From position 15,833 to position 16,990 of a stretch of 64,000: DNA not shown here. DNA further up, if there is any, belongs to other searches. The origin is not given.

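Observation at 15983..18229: PotE-like APC antiporter translationally fused to a periplasmic solute-binding domain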

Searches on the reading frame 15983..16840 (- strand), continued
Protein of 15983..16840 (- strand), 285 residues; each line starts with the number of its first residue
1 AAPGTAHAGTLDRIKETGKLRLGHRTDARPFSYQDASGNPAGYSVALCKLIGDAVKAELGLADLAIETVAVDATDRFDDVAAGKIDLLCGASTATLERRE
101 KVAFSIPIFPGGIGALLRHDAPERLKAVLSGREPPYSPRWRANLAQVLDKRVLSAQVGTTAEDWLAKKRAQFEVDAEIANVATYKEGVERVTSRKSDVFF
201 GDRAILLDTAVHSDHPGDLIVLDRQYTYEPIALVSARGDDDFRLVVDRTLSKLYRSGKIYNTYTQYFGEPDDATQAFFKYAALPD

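Call 43: find_encoding_contigs(protein=P0367, flank=6000, max_places=2)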
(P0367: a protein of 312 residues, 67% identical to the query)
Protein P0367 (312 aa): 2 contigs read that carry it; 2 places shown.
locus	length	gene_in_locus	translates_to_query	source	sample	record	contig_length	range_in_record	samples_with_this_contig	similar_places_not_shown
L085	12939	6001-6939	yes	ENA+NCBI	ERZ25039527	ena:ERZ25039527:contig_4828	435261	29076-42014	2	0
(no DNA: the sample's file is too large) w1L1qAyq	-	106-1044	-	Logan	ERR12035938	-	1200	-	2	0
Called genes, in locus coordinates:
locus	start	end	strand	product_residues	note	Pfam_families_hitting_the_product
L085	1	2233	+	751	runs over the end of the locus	PF03709:OKR_DC_1_N, PF01276:OKR_DC_1, PF01212:Beta_elim_lyase (weak), PF03711:OKR_DC_1_C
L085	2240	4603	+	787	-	PF03709:OKR_DC_1_N, PF01276:OKR_DC_1, PF03711:OKR_DC_1_C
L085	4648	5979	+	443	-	PF00324:AA_permease, PF13520:AA_permease_2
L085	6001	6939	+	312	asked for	PF00497:SBP_bac_3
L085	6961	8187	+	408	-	PF02274:ADI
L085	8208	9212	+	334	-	PF02729:OTCace_N, PF00185:OTCace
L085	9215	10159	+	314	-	PF00696:AA_kinase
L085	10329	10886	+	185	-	PF04366:Ysc84 (weak)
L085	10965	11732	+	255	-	PF09865:DUF2092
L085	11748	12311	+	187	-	-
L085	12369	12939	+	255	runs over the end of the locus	-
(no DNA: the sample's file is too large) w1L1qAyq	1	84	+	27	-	?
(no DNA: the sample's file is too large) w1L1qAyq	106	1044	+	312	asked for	PF00497:SBP_bac_3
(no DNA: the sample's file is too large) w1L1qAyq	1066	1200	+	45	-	?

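Call 46: find_homologous_proteins(query=A2, max_evalue=1e-30)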
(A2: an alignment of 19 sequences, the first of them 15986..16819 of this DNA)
Query A2 (19 sequences) (278 aa, profile of the alignment): 1581 proteins with E <= 1e-30 among 8000 candidates; the best 120 are listed.
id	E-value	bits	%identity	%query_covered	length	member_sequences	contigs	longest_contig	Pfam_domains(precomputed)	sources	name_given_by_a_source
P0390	4.9e-124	432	68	100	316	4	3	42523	PF00497.26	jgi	jgi:ABC-type amino acid transport substrate-binding protein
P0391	1.6e-123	430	62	100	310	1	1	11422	PF00497.26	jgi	jgi:ABC-type amino acid transport substrate-binding protein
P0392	1.7e-123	430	62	100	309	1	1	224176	PF00497.26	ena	-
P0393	1.7e-123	430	53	100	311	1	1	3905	PF00497.26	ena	-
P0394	2.5e-123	429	66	99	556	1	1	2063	PF00497.26,PF13520.13,PF00324.28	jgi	jgi:putrescine:ornithine antiporter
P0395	8.4e-123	428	57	99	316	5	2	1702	PF00497.26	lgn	-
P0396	8.9e-123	427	59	100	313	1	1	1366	PF00497.26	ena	-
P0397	1.0e-122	427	75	100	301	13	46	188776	PF00497.26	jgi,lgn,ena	jgi:ABC-type amino acid transport substrate-binding protein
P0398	1.2e-122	427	60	100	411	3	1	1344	PF00497.26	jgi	jgi:putrescine:ornithine antiporter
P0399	1.4e-122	427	57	100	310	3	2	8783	PF00497.26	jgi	jgi:putrescine:ornithine antiporter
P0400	1.4e-122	427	59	100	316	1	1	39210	PF00497.26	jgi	-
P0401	1.8e-122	426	56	100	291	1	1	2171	PF00497.26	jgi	jgi:ABC-type amino acid transport substrate-binding protein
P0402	2.1e-122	426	64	100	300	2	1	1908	PF00497.26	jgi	jgi:ABC-type amino acid transport substrate-binding protein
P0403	2.3e-122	426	56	100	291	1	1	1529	PF00497.26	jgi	jgi:ABC-type amino acid transport substrate-binding protein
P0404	2.3e-122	426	57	100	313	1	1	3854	PF00497.26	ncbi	-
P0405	2.3e-122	426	58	100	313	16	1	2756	PF00497.26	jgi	jgi:ABC-type amino acid transport substrate-binding protein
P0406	2.8e-122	426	55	100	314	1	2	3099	PF00497.26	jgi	jgi:ABC-type amino acid transport substrate-binding protein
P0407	3.9e-122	425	67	100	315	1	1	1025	PF00497.26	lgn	-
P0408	4.1e-122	425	60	100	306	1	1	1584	PF00497.26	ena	-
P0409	4.8e-122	425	68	100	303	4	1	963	PF00497.26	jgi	-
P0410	5.4e-122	425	55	100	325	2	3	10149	PF00497.26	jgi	jgi:ABC-type amino acid transport substrate-binding protein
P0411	6.5e-122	425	66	100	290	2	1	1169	PF00497.26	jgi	jgi:polar amino acid transport system substrate-binding protein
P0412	7.6e-122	424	57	100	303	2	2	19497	PF00497.26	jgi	jgi:ABC-type amino acid transport substrate-binding protein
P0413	9.2e-122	424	54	100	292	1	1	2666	PF00497.26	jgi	jgi:ABC-type amino acid transport substrate-binding protein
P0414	1.2e-121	424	55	100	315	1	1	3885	PF00497.26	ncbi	-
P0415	1.4e-121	423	64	100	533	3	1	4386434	PF00497.26,PF13520.13,PF00324.28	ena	-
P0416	1.4e-121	423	71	100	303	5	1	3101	PF00497.26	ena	-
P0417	1.5e-121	423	53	99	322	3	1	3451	PF00497.26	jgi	jgi:putrescine:ornithine antiporter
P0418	1.6e-121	423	57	100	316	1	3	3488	PF00497.26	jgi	jgi:ABC-type amino acid transport substrate-binding protein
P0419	1.7e-121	423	56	99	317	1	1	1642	PF00497.26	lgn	-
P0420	1.7e-121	423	67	100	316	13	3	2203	PF00497.26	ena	-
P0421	1.9e-121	423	58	100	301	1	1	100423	PF00497.26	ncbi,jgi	jgi:putrescine:ornithine antiporter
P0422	2.0e-121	423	53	100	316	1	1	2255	PF00497.26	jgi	jgi:ABC-type amino acid transport substrate-binding protein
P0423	2.3e-121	423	57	100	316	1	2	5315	PF00497.26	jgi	jgi:ABC-type amino acid transport substrate-binding protein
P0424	2.3e-121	423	76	100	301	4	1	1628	PF00497.26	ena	-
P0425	2.3e-121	423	58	99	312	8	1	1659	PF00497.26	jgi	-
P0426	2.3e-121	423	62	100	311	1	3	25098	PF00497.26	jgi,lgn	-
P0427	2.6e-121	423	65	100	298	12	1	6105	PF00497.26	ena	-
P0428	2.6e-121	423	57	99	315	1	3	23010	PF00497.26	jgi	jgi:ABC-type amino acid transport substrate-binding protein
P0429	3.6e-121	422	48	100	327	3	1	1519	PF00497.26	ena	-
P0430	4.5e-121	422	56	100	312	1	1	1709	PF00497.26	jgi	jgi:ABC-type amino acid transport substrate-binding protein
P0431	6.0e-121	421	55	100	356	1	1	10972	PF00497.26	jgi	jgi:ABC-type amino acid transport substrate-binding protein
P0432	8.2e-121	421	58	100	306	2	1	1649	PF00497.26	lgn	-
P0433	8.9e-121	421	57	99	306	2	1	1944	PF00497.26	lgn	-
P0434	1.0e-120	421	56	100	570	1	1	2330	PF00497.26,PF13520.13,PF00324.28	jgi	jgi:putrescine:ornithine antiporter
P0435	1.4e-120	420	60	100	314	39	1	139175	PF00497.26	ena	-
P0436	1.5e-120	420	54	100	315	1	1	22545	PF00497.26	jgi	jgi:ABC-type amino acid transport substrate-binding protein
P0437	1.8e-120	420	54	99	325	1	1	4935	PF00497.26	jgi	jgi:putrescine:ornithine antiporter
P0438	1.8e-120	420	59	99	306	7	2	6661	PF00497.26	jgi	-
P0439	1.9e-120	420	54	100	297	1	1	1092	PF00497.26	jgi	jgi:ABC-type amino acid transport substrate-binding protein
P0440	2.0e-120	420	55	100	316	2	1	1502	PF00497.26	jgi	-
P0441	2.2e-120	420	56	100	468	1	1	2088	PF00497.26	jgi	jgi:putrescine:ornithine antiporter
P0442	2.6e-120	419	55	100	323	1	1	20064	PF00497.26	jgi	jgi:ABC-type amino acid transport substrate-binding protein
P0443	2.7e-120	419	50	100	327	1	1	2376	PF00497.26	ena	-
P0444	2.8e-120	419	56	100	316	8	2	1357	PF00497.26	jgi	jgi:polar amino acid transport system substrate-binding protein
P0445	3.0e-120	419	57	100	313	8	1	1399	PF00497.26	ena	-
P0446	3.5e-120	419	55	100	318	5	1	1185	PF00497.26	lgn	-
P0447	3.5e-120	419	57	100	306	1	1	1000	PF00497.26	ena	-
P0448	3.7e-120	419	55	100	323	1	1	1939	PF00497.26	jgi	jgi:ABC-type amino acid transport substrate-binding protein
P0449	3.8e-120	419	56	100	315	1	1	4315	PF00497.26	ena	-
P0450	4.1e-120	419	58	100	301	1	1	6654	PF00497.26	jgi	jgi:ABC-type amino acid transport substrate-binding protein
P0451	5.4e-120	418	58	100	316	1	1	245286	PF00497.26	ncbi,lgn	-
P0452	6.0e-120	418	57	100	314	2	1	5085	PF00497.26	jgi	jgi:ABC-type amino acid transport substrate-binding protein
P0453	6.1e-120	418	58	100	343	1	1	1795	PF00497.26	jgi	jgi:putrescine:ornithine antiporter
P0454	6.2e-120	418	57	99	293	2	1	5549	PF00497.26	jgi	-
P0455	7.2e-120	418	57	99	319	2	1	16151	PF00497.26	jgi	jgi:putrescine:ornithine antiporter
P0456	7.9e-120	418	59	100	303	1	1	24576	PF00497.26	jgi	jgi:putrescine:ornithine antiporter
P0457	8.4e-120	418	57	99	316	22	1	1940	PF00497.26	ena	-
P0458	8.7e-120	418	57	100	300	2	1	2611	PF00497.26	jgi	-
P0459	9.5e-120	417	56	100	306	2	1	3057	PF00497.26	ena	-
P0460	9.6e-120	417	57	100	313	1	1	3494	PF00497.26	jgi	jgi:ABC-type amino acid transport substrate-binding protein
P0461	1.1e-119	417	56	100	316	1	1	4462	PF00497.26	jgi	jgi:polar amino acid transport system substrate-binding protein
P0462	1.2e-119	417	57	100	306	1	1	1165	PF00497.26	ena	-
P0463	1.2e-119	417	57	99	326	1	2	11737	PF00497.26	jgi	-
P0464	1.2e-119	417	54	99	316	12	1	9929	PF00497.26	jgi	-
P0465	1.5e-119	417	57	100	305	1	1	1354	PF00497.26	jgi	jgi:putrescine:ornithine antiporter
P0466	1.5e-119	417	57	100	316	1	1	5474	PF00497.26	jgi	jgi:ABC-type amino acid transport substrate-binding protein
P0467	1.6e-119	417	56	100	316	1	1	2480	PF00497.26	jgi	jgi:ABC-type amino acid transport substrate-binding protein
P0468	1.7e-119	417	65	100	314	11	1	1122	PF00497.26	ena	-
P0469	1.9e-119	416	55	100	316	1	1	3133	PF00497.26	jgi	jgi:polar amino acid transport system substrate-binding protein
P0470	2.0e-119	416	57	99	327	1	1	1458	PF00497.26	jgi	jgi:ABC-type amino acid transport substrate-binding protein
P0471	2.0e-119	416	70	100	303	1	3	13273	PF00497.26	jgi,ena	jgi:ABC-type amino acid transport substrate-binding protein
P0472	2.2e-119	416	53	99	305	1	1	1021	PF00497.26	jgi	jgi:ABC-type amino acid transport substrate-binding protein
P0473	2.3e-119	416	56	100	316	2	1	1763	PF00497.26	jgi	jgi:putrescine:ornithine antiporter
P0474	2.4e-119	416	55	100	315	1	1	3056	PF00497.26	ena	-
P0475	2.4e-119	416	55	99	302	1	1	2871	PF00497.26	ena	-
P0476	2.5e-119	416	63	99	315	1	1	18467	PF00497.26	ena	-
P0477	2.6e-119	416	59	99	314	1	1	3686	PF00497.26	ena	-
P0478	2.7e-119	416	55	99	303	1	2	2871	PF00497.26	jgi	jgi:ABC-type amino acid transport substrate-binding protein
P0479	2.7e-119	416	55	100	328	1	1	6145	PF00497.26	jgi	jgi:ABC-type amino acid transport substrate-binding protein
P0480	2.8e-119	416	64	100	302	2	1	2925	PF00497.26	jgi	-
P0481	2.9e-119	416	58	100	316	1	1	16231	PF00497.26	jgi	jgi:ABC-type amino acid transport substrate-binding protein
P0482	3.0e-119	416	73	100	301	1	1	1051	PF00497.26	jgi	jgi:ABC-type amino acid transport substrate-binding protein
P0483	3.0e-119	416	56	99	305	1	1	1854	PF00497.26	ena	-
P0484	3.2e-119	416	63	100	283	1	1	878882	PF00497.26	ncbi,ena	-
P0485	3.2e-119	416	53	100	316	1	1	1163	PF00497.26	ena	-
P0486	3.3e-119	416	55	100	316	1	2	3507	PF00497.26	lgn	-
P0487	3.3e-119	416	55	100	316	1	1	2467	PF00497.26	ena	-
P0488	3.4e-119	416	52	100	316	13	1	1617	PF00497.26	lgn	-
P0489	3.7e-119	416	60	100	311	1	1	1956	PF00497.26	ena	-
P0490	3.7e-119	416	56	100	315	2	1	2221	PF00497.26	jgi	jgi:polar amino acid transport system substrate-binding protein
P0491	3.7e-119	416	56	99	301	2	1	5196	PF00497.26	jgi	jgi:putrescine:ornithine antiporter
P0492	3.8e-119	415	56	99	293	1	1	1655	PF00497.26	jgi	jgi:putrescine:ornithine antiporter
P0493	3.8e-119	415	58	100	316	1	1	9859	PF00497.26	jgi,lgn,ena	-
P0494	4.0e-119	415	55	100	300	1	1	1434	PF00497.26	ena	-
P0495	4.2e-119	415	56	100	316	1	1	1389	PF00497.26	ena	-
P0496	4.7e-119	415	62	100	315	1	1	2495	PF00497.26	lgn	-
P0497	4.8e-119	415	56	99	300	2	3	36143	PF00497.26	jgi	jgi:ABC-type amino acid transport substrate-binding protein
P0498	4.8e-119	415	68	100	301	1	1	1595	PF00497.26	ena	-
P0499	4.8e-119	415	53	99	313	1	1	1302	PF00497.26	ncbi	-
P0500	5.0e-119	415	57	100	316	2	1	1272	PF00497.26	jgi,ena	-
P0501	5.2e-119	415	55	99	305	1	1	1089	PF00497.26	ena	-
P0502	5.3e-119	415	55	100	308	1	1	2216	PF00497.26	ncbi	-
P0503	5.6e-119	415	57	100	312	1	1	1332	PF00497.26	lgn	-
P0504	5.7e-119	415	54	100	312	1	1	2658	PF00497.26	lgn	-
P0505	5.8e-119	415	52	99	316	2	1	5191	PF00497.26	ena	-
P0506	5.8e-119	415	68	99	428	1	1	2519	PF00497.26,PF13520.13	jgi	jgi:putrescine:ornithine antiporter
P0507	6.1e-119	415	53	100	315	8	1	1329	PF00497.26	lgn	-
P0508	7.2e-119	415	54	100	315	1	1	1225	PF00497.26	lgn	-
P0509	7.3e-119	415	53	99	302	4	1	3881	PF00497.26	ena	-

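Call 47: find_encoding_contigs(protein=P0397, flank=6000, max_places=3)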
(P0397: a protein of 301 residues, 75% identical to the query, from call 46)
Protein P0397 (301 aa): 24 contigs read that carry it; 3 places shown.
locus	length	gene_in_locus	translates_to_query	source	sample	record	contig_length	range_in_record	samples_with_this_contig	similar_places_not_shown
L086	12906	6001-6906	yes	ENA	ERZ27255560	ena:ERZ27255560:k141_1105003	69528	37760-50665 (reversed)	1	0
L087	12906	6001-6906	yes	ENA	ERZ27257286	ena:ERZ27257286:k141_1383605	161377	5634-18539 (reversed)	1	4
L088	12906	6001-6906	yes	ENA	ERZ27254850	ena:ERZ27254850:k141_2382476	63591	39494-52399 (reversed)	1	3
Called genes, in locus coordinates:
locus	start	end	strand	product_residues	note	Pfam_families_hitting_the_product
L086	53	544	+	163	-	-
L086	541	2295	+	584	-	-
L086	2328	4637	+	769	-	PF03709:OKR_DC_1_N, PF01276:OKR_DC_1, PF03711:OKR_DC_1_C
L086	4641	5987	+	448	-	PF00324:AA_permease, PF13520:AA_permease_2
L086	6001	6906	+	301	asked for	PF00497:SBP_bac_3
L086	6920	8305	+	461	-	PF00324:AA_permease, PF13520:AA_permease_2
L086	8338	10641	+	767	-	PF03709:OKR_DC_1_N, PF01276:OKR_DC_1, PF03711:OKR_DC_1_C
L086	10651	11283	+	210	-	PF02798:GST_N, PF13417:GST_N_3, PF13409:GST_N_2, PF14497:GST_C_3 (weak), PF00043:GST_C (weak), PF13410:GST_C_2 (weak)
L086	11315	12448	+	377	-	PF04909:Amidohydro_2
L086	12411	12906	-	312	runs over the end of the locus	PF02633:Creatininase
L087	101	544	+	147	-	-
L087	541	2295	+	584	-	-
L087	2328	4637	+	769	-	PF03709:OKR_DC_1_N, PF01276:OKR_DC_1, PF03711:OKR_DC_1_C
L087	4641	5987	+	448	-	PF00324:AA_permease, PF13520:AA_permease_2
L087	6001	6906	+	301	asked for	PF00497:SBP_bac_3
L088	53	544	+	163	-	-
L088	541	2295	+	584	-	-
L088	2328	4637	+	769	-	PF03709:OKR_DC_1_N, PF01276:OKR_DC_1, PF03711:OKR_DC_1_C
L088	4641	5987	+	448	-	PF00324:AA_permease, PF13520:AA_permease_2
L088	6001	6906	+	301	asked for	PF00497:SBP_bac_3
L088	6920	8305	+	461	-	PF00324:AA_permease, PF13520:AA_permease_2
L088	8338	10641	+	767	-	PF03709:OKR_DC_1_N, PF01276:OKR_DC_1, PF03711:OKR_DC_1_C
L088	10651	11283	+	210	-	PF02798:GST_N, PF13417:GST_N_3, PF13409:GST_N_2, PF14497:GST_C_3 (weak), PF00043:GST_C (weak), PF13410:GST_C_2 (weak)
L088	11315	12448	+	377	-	PF04909:Amidohydro_2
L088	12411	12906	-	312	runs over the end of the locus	PF02633:Creatininase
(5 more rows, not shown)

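Call 48: find_encoding_contigs(protein=P0392, flank=6000, max_places=2)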
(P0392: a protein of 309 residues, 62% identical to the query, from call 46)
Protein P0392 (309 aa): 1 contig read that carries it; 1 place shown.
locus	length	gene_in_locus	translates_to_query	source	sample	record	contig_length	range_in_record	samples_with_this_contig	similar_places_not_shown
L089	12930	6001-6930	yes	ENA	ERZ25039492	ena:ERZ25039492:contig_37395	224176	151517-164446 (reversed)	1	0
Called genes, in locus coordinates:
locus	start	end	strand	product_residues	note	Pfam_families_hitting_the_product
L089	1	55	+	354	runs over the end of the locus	PF02729:OTCace_N, PF00185:OTCace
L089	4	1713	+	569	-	PF01276:OKR_DC_1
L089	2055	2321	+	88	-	PF03711:OKR_DC_1_C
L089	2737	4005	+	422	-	PF01276:OKR_DC_1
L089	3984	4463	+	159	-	PF01276:OKR_DC_1, PF03711:OKR_DC_1_C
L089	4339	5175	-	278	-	-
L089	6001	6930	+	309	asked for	PF00497:SBP_bac_3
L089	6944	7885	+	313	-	PF00696:AA_kinase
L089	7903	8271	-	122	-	PF00903:Glyoxalase, PF18029:Glyoxalase_6 (weak)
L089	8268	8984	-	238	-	-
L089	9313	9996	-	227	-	PF00092:VWA (weak), PF13768:VWA_3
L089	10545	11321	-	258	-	PF05019:Coq4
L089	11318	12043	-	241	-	PF00440:TetR_N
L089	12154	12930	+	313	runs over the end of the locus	-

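Call 49: find_encoding_contigs(protein=P0451, flank=6000, max_places=2)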
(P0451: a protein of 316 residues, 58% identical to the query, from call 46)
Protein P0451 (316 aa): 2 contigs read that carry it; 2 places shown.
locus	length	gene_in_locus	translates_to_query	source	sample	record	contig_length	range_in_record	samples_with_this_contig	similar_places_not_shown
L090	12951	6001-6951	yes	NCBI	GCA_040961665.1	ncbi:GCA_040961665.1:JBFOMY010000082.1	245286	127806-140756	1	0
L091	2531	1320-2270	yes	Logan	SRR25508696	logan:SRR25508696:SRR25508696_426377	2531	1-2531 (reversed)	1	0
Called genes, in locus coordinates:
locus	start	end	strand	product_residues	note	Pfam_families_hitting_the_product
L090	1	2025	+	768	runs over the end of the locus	PF03709:OKR_DC_1_N, PF01276:OKR_DC_1, PF03711:OKR_DC_1_C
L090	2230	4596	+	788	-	PF03709:OKR_DC_1_N, PF01276:OKR_DC_1, PF03711:OKR_DC_1_C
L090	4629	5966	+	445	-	PF00324:AA_permease, PF13520:AA_permease_2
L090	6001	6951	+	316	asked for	PF00497:SBP_bac_3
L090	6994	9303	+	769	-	PF03709:OKR_DC_1_N, PF01276:OKR_DC_1, PF03711:OKR_DC_1_C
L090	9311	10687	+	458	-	PF00324:AA_permease, PF03222:Trp_Tyr_perm, PF13520:AA_permease_2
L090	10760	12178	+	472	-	PF13372:Alginate_exp (weak)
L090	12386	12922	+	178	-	PF13590:DUF4136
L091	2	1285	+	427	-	?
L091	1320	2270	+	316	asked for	PF00497:SBP_bac_3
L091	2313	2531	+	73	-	?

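Call 72: find_encoding_contigs(protein=P0436, flank=5000, max_places=1)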
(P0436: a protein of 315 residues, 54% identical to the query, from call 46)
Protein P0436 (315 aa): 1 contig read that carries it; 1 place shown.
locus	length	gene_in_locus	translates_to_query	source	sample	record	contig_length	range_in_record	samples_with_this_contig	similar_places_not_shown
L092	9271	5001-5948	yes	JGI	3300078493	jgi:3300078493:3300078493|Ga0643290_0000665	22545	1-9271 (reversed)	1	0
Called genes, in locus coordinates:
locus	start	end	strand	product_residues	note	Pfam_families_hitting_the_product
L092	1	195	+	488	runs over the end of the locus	PF02321:OEP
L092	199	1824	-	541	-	PF00924:MS_channel_2nd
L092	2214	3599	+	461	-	PF13372:Alginate_exp (weak)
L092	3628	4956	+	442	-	PF00324:AA_permease, PF13520:AA_permease_2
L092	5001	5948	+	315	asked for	PF00497:SBP_bac_3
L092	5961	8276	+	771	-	PF03709:OKR_DC_1_N, PF01276:OKR_DC_1, PF03711:OKR_DC_1_C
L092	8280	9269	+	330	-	?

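Call 73: find_encoding_contigs(protein=P0435, flank=5000, max_places=1)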
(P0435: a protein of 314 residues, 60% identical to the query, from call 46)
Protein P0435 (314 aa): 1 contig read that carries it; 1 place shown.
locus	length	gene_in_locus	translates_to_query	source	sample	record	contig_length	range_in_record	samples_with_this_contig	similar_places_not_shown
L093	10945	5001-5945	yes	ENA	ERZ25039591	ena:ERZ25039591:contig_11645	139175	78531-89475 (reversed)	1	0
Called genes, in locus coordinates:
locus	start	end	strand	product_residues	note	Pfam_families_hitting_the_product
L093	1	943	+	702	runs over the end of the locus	PF03709:OKR_DC_1_N, PF01276:OKR_DC_1, PF03711:OKR_DC_1_C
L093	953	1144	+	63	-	-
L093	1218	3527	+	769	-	PF03709:OKR_DC_1_N, PF01276:OKR_DC_1, PF03711:OKR_DC_1_C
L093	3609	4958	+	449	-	PF00324:AA_permease, PF13520:AA_permease_2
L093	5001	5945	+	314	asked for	PF00497:SBP_bac_3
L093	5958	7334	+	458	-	PF00324:AA_permease, PF03845:Spore_permease (faint), PF13520:AA_permease_2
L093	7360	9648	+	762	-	PF03709:OKR_DC_1_N, PF01276:OKR_DC_1, PF03711:OKR_DC_1_C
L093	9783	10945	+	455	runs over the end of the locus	-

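Call 74: find_encoding_contigs(protein=P0484, flank=5000, max_places=1)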
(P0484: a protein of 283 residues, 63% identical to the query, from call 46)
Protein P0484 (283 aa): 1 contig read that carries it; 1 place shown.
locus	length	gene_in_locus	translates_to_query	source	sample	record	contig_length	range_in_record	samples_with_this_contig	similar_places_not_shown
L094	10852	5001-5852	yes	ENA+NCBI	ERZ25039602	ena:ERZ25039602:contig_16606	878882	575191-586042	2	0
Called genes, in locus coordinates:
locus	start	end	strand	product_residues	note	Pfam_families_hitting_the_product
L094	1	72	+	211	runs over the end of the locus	-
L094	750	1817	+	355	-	PF03709:OKR_DC_1_N (weak)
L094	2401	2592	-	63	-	-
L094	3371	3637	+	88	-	PF03711:OKR_DC_1_C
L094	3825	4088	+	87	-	PF13520:AA_permease_2 (weak)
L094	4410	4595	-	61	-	-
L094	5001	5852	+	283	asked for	PF00497:SBP_bac_3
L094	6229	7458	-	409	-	PF02274:ADI, PF19420:DDAH_eukar (faint)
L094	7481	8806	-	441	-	PF03845:Spore_permease (faint), PF13520:AA_permease_2, PF00324:AA_permease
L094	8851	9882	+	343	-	-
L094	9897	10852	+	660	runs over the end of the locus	PF01276:OKR_DC_1, PF03711:OKR_DC_1_C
